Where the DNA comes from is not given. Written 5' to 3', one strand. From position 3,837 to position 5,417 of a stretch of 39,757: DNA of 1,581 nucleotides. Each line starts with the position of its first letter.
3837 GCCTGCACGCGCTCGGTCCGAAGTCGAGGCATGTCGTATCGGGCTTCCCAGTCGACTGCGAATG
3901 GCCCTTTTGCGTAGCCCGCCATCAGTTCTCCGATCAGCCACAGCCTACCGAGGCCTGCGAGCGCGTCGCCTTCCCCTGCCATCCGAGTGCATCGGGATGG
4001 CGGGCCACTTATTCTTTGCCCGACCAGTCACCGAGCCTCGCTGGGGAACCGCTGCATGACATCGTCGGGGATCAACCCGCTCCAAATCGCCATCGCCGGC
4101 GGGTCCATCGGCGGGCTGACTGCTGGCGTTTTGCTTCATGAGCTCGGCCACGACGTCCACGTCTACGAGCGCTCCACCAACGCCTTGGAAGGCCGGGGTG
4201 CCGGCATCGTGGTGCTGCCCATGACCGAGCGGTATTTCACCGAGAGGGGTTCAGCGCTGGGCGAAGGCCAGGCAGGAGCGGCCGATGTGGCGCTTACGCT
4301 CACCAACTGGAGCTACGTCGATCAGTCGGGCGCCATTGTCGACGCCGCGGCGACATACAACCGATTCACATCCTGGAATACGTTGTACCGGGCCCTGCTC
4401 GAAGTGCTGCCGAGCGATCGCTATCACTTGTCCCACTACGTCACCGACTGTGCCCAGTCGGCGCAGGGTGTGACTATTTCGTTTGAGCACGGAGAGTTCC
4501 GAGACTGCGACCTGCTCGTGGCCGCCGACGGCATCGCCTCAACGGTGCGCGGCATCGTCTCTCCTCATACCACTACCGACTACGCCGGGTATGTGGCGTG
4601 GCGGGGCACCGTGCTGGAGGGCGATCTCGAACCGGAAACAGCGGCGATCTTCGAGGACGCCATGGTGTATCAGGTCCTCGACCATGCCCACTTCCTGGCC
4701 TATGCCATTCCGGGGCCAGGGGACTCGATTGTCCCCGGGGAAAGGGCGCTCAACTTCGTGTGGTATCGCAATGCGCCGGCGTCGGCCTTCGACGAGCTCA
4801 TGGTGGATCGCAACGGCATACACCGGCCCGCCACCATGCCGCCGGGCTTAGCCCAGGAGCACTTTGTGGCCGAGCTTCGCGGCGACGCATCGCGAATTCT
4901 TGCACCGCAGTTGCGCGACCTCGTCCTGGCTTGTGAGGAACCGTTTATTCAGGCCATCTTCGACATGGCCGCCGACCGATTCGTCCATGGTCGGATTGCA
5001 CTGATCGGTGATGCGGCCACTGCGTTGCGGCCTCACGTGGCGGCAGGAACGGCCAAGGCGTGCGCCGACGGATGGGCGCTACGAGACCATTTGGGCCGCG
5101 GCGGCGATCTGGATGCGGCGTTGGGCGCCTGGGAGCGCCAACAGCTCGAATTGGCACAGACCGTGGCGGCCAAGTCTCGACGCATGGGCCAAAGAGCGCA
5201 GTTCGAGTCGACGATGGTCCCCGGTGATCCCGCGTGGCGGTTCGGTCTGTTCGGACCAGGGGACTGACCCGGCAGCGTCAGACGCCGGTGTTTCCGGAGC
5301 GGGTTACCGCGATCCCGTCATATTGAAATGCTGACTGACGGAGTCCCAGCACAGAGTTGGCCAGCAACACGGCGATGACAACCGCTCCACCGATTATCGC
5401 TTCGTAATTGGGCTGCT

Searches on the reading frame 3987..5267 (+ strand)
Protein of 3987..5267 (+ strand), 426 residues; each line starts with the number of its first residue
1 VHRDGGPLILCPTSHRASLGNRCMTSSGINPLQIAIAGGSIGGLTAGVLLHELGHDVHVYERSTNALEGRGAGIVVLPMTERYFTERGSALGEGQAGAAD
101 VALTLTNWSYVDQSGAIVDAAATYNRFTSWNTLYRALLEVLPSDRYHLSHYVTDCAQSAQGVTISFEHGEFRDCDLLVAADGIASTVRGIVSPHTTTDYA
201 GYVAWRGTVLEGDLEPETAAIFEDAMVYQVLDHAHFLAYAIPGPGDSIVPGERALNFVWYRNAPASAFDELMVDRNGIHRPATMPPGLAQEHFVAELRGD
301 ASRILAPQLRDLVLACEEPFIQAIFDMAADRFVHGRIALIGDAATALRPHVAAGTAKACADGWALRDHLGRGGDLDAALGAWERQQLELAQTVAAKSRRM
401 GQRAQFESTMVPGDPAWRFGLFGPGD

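Call 23: search_protein_families(library=pfam, proteins=[window:3987-5267:+])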
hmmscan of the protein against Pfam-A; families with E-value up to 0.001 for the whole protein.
window:3987-5267:+ (426 aa): 2 families
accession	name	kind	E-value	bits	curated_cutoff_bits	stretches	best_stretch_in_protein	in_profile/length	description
PF22607.2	FAD_binding-like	-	5.1e-34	117.5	27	1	199-326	1-130/130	FAD binding domain-like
PF01494.25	FAD_binding_3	-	2.1e-08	34.3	22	1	33-192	3-168/349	FAD binding domain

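Call 29: search_protein_families(library=ncbifam, proteins=[window:3987-5267:+], max_evalue=0.00001)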
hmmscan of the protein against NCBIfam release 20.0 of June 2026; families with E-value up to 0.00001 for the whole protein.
window:3987-5267:+ (426 aa): 17 families
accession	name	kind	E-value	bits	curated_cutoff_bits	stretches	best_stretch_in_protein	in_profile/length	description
NF005566.0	PRK07236.1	subfamily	5.8e-127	423.8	333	1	32-409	7-380/386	hypothetical protein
NF005243.0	PRK06753.1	equivalog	6.1e-40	137.2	365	2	33-218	2-185/374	hypothetical protein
NF005720.0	PRK07538.1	subfamily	5.3e-31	108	400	1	33-404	4-368/418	hypothetical protein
NF033623.1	urate_HpxO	equivalog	1.2e-29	103.4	500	2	34-209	2-181/381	FAD-dependent urate hydroxylase HpxO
NF005313.0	PRK06847.1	subfamily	7.8e-29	100.8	372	2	33-209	6-188/375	hypothetical protein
TIGR03219.1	salicylate_mono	equivalog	2.9e-17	62.4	446.35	2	310-407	274-376/414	salicylate 1-monooxygenase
NF005062.0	PRK06475.1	equivalog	6.1e-17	61.5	524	1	33-243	5-227/401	FAD-binding protein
NF006021.0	PRK08163.1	equivalog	2.8e-15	56.2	459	1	33-241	7-219/398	3-hydroxybenzoate 6-monooxygenase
NF005761.0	PRK07588.1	equivalog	1.5e-12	47.2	454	0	315-396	259-341/392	FAD-binding domain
TIGR01988.1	Ubi-OHases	subfamily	3.2e-09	36.1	224.65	0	290-371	238-314/387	ubiquinone biosynthesis hydroxylase, UbiH/UbiF/VisC/COQ6 family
NF004523.0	PRK05868.1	equivalog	3e-08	32.8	536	0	34-191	4-166/372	FAD-binding protein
NF005691.0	PRK07494.1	equivalog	3.6e-07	29.1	459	0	32-189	9-172/404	UbiH/UbiF family hydroxylase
NF033476.1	tet_destruct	subfamily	5.7e-07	28.8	550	0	146-192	120-166/386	tetracycline destructase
NF005599.0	PRK07333.1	equivalog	7.2e-07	28.1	549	0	148-191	139-184/414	ubiquinone biosynthesis hydroxylase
NF005612.0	PRK07364.1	equivalog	7.5e-07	28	487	0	287-371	251-330/415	FAD-dependent hydroxylase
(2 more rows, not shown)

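Call 41: search_solved_structures(query=window:3987-5267:+, max_evalue=1e-20)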
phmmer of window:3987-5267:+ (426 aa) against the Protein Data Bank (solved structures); distinct sequences matched with E-value up to 1e-20: 1.
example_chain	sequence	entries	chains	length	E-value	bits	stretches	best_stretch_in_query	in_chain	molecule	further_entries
2vou_A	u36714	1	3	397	9.3e-71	242.1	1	33-421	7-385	2,6-DIHYDROXYPYRIDINE HYDROXYLASE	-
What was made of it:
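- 3987..10315 (.): Further candidate pathway genes: 2,6-dihydroxypyridine-hydroxylase-like (3987-5267 +), EamA (5278-6213 -), cyclase (6225-7364 -), OYE (7283-8479 -), CocE/NonD S15 hydrolase (8573-10315 +). 2VOU match at 9e-71 (call 41).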
